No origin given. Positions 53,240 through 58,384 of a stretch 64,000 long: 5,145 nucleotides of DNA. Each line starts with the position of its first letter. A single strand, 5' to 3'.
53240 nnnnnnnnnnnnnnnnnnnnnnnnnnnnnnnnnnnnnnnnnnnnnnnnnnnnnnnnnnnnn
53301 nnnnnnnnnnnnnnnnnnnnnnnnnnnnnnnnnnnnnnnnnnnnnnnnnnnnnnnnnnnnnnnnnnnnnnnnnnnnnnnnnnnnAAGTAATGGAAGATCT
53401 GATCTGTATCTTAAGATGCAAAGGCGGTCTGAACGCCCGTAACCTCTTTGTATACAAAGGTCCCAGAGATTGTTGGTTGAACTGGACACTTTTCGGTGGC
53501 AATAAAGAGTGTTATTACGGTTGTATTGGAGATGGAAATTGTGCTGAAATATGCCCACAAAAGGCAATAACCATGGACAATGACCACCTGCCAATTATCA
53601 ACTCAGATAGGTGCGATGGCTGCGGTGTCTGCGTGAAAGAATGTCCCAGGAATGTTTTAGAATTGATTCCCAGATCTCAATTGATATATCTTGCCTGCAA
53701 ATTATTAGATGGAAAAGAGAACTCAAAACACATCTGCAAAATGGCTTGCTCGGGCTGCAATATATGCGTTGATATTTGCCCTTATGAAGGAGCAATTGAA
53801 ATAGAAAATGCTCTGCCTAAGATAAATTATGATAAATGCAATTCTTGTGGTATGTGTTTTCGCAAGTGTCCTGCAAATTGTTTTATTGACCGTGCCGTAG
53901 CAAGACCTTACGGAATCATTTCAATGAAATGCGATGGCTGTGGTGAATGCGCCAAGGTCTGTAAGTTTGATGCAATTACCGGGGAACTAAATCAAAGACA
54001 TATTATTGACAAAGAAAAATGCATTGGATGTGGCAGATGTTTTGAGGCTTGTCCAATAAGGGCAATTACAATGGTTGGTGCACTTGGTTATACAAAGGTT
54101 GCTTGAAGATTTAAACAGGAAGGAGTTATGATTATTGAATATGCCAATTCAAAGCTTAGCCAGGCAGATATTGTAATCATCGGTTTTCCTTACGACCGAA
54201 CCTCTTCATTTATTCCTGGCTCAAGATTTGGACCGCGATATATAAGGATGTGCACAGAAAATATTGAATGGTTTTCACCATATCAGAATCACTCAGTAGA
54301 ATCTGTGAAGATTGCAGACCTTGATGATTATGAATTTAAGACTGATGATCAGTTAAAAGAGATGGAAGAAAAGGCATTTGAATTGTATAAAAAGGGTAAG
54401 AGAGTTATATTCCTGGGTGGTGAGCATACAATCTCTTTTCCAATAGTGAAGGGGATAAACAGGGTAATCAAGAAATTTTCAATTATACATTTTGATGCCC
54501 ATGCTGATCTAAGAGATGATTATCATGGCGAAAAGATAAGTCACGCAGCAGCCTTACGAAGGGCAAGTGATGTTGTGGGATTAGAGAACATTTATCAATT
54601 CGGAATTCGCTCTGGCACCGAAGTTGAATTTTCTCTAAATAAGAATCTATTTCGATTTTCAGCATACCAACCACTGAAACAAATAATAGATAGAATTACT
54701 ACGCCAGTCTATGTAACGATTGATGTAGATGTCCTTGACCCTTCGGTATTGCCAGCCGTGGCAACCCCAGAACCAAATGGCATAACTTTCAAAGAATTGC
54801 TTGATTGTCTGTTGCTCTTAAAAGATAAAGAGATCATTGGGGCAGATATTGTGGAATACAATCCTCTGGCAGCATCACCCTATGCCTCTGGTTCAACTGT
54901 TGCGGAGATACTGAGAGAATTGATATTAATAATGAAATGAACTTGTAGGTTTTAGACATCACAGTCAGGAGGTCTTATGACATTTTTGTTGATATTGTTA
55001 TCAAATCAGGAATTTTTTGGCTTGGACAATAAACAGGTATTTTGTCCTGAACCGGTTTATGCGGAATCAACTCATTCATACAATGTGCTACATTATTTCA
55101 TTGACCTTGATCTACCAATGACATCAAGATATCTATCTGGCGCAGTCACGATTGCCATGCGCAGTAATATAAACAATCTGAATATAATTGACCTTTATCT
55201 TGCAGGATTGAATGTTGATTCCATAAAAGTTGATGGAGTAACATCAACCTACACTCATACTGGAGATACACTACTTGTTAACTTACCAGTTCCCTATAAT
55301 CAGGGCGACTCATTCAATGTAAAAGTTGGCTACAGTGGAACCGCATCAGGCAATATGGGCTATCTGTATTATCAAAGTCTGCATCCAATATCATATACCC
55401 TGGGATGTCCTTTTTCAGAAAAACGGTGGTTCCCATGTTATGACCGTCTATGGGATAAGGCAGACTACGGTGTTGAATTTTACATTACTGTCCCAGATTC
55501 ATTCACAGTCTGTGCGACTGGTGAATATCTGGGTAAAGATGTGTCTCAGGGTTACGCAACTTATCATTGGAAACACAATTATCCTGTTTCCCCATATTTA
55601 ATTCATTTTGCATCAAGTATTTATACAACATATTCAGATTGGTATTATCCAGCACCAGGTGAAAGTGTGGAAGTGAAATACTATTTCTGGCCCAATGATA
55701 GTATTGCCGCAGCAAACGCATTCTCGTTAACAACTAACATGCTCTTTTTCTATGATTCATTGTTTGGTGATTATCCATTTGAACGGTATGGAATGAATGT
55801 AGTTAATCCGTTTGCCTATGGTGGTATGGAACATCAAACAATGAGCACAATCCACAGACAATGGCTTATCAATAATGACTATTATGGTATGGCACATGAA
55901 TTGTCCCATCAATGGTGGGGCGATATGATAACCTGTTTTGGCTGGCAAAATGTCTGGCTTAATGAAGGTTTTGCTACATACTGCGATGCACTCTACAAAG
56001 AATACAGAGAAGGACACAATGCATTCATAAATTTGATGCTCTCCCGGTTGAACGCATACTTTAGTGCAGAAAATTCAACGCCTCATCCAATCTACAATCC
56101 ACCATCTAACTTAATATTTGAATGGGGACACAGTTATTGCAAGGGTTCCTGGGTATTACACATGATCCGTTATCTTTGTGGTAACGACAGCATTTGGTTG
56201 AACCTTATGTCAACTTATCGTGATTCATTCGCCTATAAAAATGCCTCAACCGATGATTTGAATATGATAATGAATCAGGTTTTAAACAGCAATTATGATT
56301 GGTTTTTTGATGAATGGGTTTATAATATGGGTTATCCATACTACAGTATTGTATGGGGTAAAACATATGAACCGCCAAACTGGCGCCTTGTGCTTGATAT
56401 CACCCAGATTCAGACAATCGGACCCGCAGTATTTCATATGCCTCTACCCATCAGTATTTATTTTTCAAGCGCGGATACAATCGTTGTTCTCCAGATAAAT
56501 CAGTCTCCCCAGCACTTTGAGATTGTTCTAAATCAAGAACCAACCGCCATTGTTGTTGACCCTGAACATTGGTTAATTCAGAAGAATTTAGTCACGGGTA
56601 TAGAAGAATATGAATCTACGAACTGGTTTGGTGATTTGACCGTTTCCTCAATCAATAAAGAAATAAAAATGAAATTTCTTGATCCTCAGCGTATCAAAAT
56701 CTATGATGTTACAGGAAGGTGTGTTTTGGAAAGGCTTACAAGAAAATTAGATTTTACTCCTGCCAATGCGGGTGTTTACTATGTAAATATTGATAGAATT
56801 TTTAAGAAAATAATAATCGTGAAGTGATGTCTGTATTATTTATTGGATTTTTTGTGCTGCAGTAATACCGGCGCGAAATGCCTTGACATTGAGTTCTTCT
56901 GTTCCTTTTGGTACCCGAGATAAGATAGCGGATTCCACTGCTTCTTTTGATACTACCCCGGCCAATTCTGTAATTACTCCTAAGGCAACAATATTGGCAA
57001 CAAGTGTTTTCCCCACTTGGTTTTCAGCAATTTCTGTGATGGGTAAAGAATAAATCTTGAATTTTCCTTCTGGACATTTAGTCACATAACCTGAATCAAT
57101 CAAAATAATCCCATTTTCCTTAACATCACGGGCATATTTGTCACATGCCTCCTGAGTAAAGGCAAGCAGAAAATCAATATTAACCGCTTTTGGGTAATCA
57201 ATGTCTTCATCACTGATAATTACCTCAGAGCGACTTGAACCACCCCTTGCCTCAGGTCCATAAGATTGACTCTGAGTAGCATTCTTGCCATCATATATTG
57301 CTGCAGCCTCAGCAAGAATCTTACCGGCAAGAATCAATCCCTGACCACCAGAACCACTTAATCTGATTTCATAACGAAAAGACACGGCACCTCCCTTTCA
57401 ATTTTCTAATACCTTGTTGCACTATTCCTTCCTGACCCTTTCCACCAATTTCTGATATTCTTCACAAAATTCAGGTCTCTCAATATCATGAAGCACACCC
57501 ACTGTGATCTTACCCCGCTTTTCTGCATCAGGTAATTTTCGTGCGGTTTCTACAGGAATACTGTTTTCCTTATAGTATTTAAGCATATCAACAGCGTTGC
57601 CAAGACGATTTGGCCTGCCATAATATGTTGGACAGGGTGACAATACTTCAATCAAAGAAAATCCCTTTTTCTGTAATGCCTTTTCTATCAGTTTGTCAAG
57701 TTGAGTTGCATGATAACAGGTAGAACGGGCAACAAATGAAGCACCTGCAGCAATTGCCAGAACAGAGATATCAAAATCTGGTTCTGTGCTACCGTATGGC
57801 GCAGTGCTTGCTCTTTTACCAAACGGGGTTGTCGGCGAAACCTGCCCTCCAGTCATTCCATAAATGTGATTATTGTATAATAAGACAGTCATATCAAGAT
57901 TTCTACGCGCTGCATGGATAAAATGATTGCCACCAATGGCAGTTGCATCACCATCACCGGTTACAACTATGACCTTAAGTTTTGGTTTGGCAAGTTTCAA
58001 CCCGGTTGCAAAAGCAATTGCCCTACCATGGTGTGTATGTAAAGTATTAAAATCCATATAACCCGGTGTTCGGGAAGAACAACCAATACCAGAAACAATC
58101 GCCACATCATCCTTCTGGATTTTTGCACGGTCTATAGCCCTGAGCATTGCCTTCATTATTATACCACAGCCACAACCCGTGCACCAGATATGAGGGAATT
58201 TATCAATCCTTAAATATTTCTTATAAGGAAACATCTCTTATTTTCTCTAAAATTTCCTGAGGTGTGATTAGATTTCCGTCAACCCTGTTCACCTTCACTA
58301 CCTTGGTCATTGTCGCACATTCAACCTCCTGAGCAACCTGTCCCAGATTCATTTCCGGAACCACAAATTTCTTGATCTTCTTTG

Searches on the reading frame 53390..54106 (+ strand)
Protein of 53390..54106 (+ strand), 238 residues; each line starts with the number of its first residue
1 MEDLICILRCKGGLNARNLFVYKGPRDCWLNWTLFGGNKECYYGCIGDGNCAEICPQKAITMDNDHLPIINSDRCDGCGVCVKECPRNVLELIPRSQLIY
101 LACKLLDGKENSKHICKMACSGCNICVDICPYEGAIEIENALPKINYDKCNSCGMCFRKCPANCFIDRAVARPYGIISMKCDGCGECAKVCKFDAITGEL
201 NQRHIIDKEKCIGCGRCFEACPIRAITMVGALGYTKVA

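Call 66: search_protein_families(library=pfam, proteins=[window:53390-54106:+], max_evalue=0.001)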
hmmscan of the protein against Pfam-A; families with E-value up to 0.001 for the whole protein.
window:53390-54106:+ (238 aa): 15 families
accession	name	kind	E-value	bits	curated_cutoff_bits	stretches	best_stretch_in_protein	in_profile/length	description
PF00037.32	Fer4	-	1.9e-36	122.9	21.1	5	205-227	2-24/24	4Fe-4S binding domain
PF12837.12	Fer4_6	-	2.1e-27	94.2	25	4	206-226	4-24/24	4Fe-4S binding domain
PF14697.11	Fer4_21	-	3.8e-24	85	35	2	179-228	6-59/59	4Fe-4S dicluster domain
PF12838.12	Fer4_7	-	1.4e-23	83.5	27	4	45-89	2-52/52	4Fe-4S dicluster domain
PF13237.11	Fer4_10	-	2.9e-22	78.8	25.5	5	44-86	8-53/53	4Fe-4S dicluster domain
PF13187.11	Fer4_9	-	4e-22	78.4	27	3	180-226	1-52/52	4Fe-4S dicluster domain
PF12797.12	Fer4_2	-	3.1e-17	61.7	24.5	3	204-222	3-21/22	4Fe-4S binding domain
PF25160.1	LdpA_Fe-S-bd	-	3.6e-17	62.3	27.6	2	187-229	9-46/49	LdpA Fe-S cluster-binding domain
PF13484.11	Fer4_16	-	5.3e-16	59.6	30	1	74-132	1-65/66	4Fe-4S double cluster binding domain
PF12800.12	Fer4_4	-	1e-15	56.9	24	0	209-222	2-15/17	4Fe-4S binding domain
PF12798.12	Fer4_3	-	3.1e-10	40.5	27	0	211-225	1-15/15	4Fe-4S binding domain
PF13534.11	Fer4_17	-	1.7e-09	38.5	22.2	1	74-133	1-59/61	4Fe-4S dicluster domain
PF13459.11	Fer4_15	-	1.4e-08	35.7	22.4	0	206-222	3-19/66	4Fe-4S single cluster domain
PF13183.11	Fer4_8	-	1.8e-07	32.1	27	0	209-223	3-17/68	4Fe-4S dicluster domain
PF17179.9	Fer4_22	-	3.1e-05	25.2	27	0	206-223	76-93/95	4Fe-4S dicluster domain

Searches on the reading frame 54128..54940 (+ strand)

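Call 66: search_protein_families(library=pfam, proteins=[window:54128-54940:+], max_evalue=0.001)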
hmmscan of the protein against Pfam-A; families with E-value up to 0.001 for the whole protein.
window:54128-54940:+ (270 aa): 1 family
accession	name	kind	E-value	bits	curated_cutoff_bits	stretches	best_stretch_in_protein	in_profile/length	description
PF00491.26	Arginase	-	7.9e-69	232.7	22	1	13-266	1-278/280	Arginase family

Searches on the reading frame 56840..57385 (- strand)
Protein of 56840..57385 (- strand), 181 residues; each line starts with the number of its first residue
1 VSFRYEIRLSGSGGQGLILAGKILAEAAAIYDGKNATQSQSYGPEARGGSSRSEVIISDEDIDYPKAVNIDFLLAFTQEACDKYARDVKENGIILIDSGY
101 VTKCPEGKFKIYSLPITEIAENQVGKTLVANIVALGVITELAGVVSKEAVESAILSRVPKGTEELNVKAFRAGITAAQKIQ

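Call 20: search_protein_families(library=ncbifam, proteins=[window:56840-57385:-], max_evalue=0.001)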
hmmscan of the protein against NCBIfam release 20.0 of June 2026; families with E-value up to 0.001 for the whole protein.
window:56840-57385:- (181 aa): 24 families
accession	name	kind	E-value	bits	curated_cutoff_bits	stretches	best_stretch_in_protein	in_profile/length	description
NF006323.0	PRK08537.1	equivalog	3.9e-69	231.6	235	1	4-178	2-179/181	2-oxoacid:ferredoxin oxidoreductase subunit gamma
NF006211.0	PRK08338.1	equivalog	7.6e-42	142.7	239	1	6-177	2-168/170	2-oxoacid:ferredoxin oxidoreductase subunit gamma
NF006275.0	PRK08441.1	equivalog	5.1e-40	137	216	1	4-180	2-181/185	2-oxoglutarate-acceptor oxidoreductase subunit OorC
TIGR03710.1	OAFO_sf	subfamily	4.1e-26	91.7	482.75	1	5-179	2-175/561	2-oxoacid:acceptor oxidoreductase subunit alpha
TIGR02175.1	PorC_KorC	subfamily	1.4e-20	73.8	81.1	1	5-177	2-175/177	2-oxoacid:acceptor oxidoreductase, gamma subunit, pyruvate/2-ketoisovalerate family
NF040683.1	PorC_Meth_Thtga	equivalog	2.5e-19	69.7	270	1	5-175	2-171/177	pyruvate synthase subunit PorC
NF005325.0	PRK06853.1-5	equivalog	4.4e-19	69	230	1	6-176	5-190/192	indolepyruvate oxidoreductase subunit beta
NF005323.0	PRK06853.1-3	equivalog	9.4e-18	64.8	238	2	4-99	6-100/197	indolepyruvate oxidoreductase subunit beta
NF006321.0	PRK08534.1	equivalog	1.6e-16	60.5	225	1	6-172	3-172/181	pyruvate ferredoxin oxidoreductase subunit gamma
NF005322.0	PRK06853.1-2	equivalog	5.7e-16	58.9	237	2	5-99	6-100/197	indolepyruvate oxidoreductase subunit beta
TIGR03334.1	IOR_beta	equivalog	4.5e-15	56.1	205.8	2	5-99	1-94/189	indolepyruvate ferredoxin oxidoreductase subunit beta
NF005324.0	PRK06853.1-4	equivalog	7.8e-12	45.5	222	1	4-179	2-191/196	indolepyruvate oxidoreductase subunit beta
NF004916.0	PRK06274.1-2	equivalog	1.4e-11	44.8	227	1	9-178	7-177/178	indolepyruvate oxidoreductase subunit beta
NF045762.1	PhenlGlyoxDHPadE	equivalog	3.5e-11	43.3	300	1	5-156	2-157/187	NADH-dependent phenylglyoxylate dehydrogenase subunit gamma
NF005326.0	PRK06853.1-6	equivalog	1.8e-10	40.9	348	1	115-180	134-199/202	indolepyruvate oxidoreductase subunit beta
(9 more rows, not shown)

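Call 64: search_solved_structures(query=window:56840-57385:-, max_evalue=0.001, show_alignments=4)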
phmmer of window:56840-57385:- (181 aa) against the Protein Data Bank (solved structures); distinct sequences matched with E-value up to 0.001: 6.
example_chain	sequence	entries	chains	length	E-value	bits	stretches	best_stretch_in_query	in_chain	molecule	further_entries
3on3_A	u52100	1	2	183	8.9e-68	230.6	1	3-177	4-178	Keto/oxoacid ferredoxin oxidoreductase, gamma subunit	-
8ys5_B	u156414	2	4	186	2.1e-31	112.3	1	6-174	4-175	2-oxoglutarate:acceptor oxidoreductase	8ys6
3g2e_A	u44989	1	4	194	2.1e-30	109.1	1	1-177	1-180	OORC subunit of 2-oxoglutarate:acceptor oxidoreductase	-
9bt4_E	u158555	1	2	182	2.2e-10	44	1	6-171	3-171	Pyruvate:Ferredoxin Oxidoreductase, subunit gamma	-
2raa_A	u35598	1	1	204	2.1e-09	40.8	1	5-173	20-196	Pyruvate synthase subunit porC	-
6n2n_A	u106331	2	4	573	3.5e-08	36.9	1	7-177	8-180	Pyruvate flavodoxin/ferredoxin oxidoreductase domain protein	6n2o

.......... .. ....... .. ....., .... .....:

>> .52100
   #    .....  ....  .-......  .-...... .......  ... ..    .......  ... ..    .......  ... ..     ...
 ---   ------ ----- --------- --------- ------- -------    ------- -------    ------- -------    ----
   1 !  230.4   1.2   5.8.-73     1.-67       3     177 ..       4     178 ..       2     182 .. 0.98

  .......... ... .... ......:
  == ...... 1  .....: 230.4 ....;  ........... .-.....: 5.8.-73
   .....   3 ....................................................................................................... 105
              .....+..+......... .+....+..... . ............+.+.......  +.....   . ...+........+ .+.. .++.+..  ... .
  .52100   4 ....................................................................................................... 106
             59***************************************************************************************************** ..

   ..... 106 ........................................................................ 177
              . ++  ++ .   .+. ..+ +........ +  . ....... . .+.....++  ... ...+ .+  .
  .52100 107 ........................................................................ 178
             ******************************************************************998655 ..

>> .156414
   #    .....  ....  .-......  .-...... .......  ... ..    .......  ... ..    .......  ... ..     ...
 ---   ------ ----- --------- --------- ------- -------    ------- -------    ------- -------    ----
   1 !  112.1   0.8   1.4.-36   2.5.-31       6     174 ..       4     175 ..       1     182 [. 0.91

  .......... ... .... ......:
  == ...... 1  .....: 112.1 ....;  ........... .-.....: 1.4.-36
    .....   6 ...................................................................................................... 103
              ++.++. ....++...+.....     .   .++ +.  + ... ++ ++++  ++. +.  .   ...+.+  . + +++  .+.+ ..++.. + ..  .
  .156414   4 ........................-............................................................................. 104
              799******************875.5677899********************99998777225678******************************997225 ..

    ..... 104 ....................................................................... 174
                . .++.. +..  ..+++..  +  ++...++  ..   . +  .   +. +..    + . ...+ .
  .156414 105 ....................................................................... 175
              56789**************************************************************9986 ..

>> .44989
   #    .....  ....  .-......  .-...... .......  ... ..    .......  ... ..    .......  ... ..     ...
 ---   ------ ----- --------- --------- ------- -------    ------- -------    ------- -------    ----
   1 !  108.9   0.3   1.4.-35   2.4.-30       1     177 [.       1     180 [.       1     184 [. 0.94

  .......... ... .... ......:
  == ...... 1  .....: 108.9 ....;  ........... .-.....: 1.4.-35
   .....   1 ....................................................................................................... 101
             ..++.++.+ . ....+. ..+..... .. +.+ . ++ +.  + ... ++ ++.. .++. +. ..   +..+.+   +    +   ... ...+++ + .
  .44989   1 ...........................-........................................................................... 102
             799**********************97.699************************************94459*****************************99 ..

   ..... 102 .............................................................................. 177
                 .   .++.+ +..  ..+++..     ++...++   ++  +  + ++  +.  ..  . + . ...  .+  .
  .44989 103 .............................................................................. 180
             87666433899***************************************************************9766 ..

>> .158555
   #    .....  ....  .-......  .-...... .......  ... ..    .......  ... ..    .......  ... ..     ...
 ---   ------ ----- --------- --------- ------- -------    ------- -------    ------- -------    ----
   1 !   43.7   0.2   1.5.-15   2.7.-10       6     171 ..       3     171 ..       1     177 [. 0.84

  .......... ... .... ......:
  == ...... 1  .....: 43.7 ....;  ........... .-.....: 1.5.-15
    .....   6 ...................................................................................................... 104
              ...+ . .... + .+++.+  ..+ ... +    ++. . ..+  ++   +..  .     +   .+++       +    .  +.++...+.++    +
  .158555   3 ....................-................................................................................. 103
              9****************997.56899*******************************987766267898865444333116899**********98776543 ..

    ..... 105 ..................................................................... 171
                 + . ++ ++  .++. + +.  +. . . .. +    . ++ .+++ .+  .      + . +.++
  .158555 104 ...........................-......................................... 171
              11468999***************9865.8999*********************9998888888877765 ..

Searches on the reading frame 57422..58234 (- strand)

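Call 20: search_protein_families(library=ncbifam, proteins=[window:57422-58234:-], max_evalue=0.001)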
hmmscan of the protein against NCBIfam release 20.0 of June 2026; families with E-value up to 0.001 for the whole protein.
window:57422-58234:- (270 aa): 36 families (the best 25 are shown)
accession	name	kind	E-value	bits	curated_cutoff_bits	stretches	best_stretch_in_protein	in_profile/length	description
NF007207.0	PRK09628.1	equivalog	1.2e-97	326.8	364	1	2-269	3-271/277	2-oxoglutarate ferredoxin oxidoreductase subunit beta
TIGR02177.1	PorB_KorB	subfamily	4.3e-73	246.3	261.9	1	16-224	2-202/286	2-oxoacid:acceptor oxidoreductase, beta subunit, pyruvate/2-ketoisovalerate family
NF008820.0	PRK11866.1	equivalog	8.5e-73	245.2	402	1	10-265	11-266/287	2-oxoacid ferredoxin oxidoreductase subunit beta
NF041171.1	Oxoac_fdxbeta_Archa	equivalog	1.6e-66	224.7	423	1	17-204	5-192/296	2-oxoacid:ferredoxin oxidoreductase subunit beta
NF008821.0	PRK11869.1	equivalog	1.4e-59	201.3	438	1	8-259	7-256/286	2-oxoacid ferredoxin oxidoreductase subunit beta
NF008819.1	PRK11865.1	equivalog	1e-24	87.3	405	1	15-209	18-220/300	pyruvate synthase subunit PorB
NF008818.0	PRK11864.1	subfamily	9.4e-22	77.5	405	1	15-208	18-215/300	3-methyl-2-oxobutanoate dehydrogenase subunit beta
NF045766.1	PhenlGlyoxDHPadI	equivalog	1e-14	54.2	700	1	18-208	159-361/443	NADH-dependent phenylglyoxylate dehydrogenase subunit beta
TIGR03336.1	IOR_alpha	equivalog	1.7e-14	53.1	650.9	1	10-205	351-535/595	indolepyruvate ferredoxin oxidoreductase subunit alpha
NF045792.1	OxalOxredbeta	equivalog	7e-14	51.5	590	1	82-209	98-233/311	oxalate oxidoreductase subunit beta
NF004813.0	PRK06163.1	equivalog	5.1e-11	42.7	240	1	43-197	29-170/202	hypothetical protein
TIGR02176.1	pyruv_ox_red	equivalog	2.5e-09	35.6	911.35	1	88-203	956-1072/1167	pyruvate:ferredoxin (flavodoxin) oxidoreductase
NF006203.0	PRK08327.1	equivalog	3.7e-09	35.6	456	1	53-189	413-554/571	thiamine pyrophosphate-requiring protein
NF005760.0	PRK07586.1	equivalog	6.3e-09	35.3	363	1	70-197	388-512/514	acetolactate synthase large subunit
NF005485.1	PRK07092.1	equivalog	2.3e-08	33.3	493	1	72-197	401-516/523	benzoylformate decarboxylase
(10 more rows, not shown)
